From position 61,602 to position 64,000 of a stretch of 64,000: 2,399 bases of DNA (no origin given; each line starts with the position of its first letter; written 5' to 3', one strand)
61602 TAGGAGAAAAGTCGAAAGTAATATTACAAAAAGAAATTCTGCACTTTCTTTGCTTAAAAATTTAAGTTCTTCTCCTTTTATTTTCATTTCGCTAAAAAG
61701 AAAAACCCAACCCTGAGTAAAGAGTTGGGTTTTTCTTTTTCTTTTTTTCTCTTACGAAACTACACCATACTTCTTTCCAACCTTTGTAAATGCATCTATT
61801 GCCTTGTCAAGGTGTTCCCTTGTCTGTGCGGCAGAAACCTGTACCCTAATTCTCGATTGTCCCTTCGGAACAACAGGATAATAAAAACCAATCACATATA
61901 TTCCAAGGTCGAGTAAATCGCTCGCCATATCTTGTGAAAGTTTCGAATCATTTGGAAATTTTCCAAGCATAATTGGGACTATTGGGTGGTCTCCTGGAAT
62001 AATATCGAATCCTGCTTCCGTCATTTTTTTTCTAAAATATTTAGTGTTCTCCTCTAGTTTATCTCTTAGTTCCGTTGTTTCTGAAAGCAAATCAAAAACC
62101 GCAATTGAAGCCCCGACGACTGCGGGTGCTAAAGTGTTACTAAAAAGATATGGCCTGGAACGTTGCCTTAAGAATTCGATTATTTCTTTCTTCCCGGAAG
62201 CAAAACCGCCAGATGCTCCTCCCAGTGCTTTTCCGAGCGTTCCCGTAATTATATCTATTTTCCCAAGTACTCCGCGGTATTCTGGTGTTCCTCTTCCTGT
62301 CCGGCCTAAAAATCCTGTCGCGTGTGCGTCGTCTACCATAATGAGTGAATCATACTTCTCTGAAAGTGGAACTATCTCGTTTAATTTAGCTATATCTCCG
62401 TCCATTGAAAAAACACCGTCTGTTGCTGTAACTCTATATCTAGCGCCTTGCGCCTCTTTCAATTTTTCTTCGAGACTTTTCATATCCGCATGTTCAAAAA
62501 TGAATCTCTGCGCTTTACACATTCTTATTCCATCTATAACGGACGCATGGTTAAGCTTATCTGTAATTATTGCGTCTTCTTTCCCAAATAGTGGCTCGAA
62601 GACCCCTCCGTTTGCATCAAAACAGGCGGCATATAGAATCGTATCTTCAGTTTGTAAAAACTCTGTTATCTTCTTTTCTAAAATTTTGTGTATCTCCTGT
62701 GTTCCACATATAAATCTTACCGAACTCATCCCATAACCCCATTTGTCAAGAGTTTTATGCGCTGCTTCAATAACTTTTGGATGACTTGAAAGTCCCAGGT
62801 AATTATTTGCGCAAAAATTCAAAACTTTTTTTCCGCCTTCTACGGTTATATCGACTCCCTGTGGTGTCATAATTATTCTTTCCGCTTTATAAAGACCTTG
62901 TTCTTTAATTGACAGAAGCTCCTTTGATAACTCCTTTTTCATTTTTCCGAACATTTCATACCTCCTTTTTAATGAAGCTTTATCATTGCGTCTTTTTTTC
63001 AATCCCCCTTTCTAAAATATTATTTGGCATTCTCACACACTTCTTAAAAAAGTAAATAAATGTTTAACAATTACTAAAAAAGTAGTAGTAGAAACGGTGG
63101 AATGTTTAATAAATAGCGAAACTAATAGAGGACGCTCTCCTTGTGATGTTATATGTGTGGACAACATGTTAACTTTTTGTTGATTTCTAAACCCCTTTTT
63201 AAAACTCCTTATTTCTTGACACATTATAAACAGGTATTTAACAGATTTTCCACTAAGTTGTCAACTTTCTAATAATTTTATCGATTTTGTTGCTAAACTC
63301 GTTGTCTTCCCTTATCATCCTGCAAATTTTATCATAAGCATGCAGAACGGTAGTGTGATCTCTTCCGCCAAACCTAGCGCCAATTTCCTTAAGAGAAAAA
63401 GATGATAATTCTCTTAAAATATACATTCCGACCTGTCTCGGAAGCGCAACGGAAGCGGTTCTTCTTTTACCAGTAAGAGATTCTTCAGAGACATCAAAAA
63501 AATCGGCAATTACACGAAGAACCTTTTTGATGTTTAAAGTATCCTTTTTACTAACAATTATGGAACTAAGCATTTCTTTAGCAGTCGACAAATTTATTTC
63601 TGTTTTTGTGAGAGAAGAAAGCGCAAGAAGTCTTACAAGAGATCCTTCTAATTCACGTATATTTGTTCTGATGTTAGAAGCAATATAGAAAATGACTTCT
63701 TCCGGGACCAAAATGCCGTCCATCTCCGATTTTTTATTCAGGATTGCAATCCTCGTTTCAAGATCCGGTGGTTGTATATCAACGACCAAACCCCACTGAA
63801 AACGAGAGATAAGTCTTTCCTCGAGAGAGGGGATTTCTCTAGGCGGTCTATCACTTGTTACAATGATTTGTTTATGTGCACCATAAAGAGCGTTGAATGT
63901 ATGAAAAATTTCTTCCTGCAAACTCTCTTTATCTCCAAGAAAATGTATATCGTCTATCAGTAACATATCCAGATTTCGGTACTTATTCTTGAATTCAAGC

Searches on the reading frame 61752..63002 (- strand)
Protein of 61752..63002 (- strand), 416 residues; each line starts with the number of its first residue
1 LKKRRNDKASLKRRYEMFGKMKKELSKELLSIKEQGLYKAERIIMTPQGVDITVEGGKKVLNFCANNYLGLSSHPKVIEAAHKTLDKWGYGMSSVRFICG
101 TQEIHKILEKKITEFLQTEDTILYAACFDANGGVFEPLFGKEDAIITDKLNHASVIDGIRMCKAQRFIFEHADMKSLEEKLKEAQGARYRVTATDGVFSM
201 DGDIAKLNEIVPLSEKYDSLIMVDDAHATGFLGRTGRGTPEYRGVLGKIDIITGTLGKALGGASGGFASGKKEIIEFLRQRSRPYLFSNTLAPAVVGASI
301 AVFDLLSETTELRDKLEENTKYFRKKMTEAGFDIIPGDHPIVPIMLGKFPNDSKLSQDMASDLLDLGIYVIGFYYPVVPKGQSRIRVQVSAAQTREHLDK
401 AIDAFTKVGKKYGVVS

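Call 72: search_protein_families(library=pfam, proteins=[window:61752-63002:-], max_evalue=0.00001)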
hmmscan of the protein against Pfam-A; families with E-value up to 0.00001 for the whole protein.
window:61752-63002:- (416 aa): 1 family
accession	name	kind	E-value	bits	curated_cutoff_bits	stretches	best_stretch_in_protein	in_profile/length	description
PF00155.27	Aminotran_1_2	-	9.6e-62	209.7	19.7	1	58-405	1-361/361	Aminotransferase class I and II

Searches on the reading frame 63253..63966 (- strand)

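Call 72: search_protein_families(library=pfam, proteins=[window:63253-63966:-], max_evalue=0.00001)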
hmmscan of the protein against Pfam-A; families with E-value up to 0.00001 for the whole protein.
window:63253-63966:- (237 aa): 2 families
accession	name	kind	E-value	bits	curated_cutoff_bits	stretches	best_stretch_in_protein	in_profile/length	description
PF08299.17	Bac_DnaA_C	-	2.2e-26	92.1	31.5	1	146-214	1-69/69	Bacterial dnaA protein helix-turn-helix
PF00308.24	Bac_DnaA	-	4.9e-24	85.8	23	1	1-63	100-162/162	Bacterial DnaA ATPAse domain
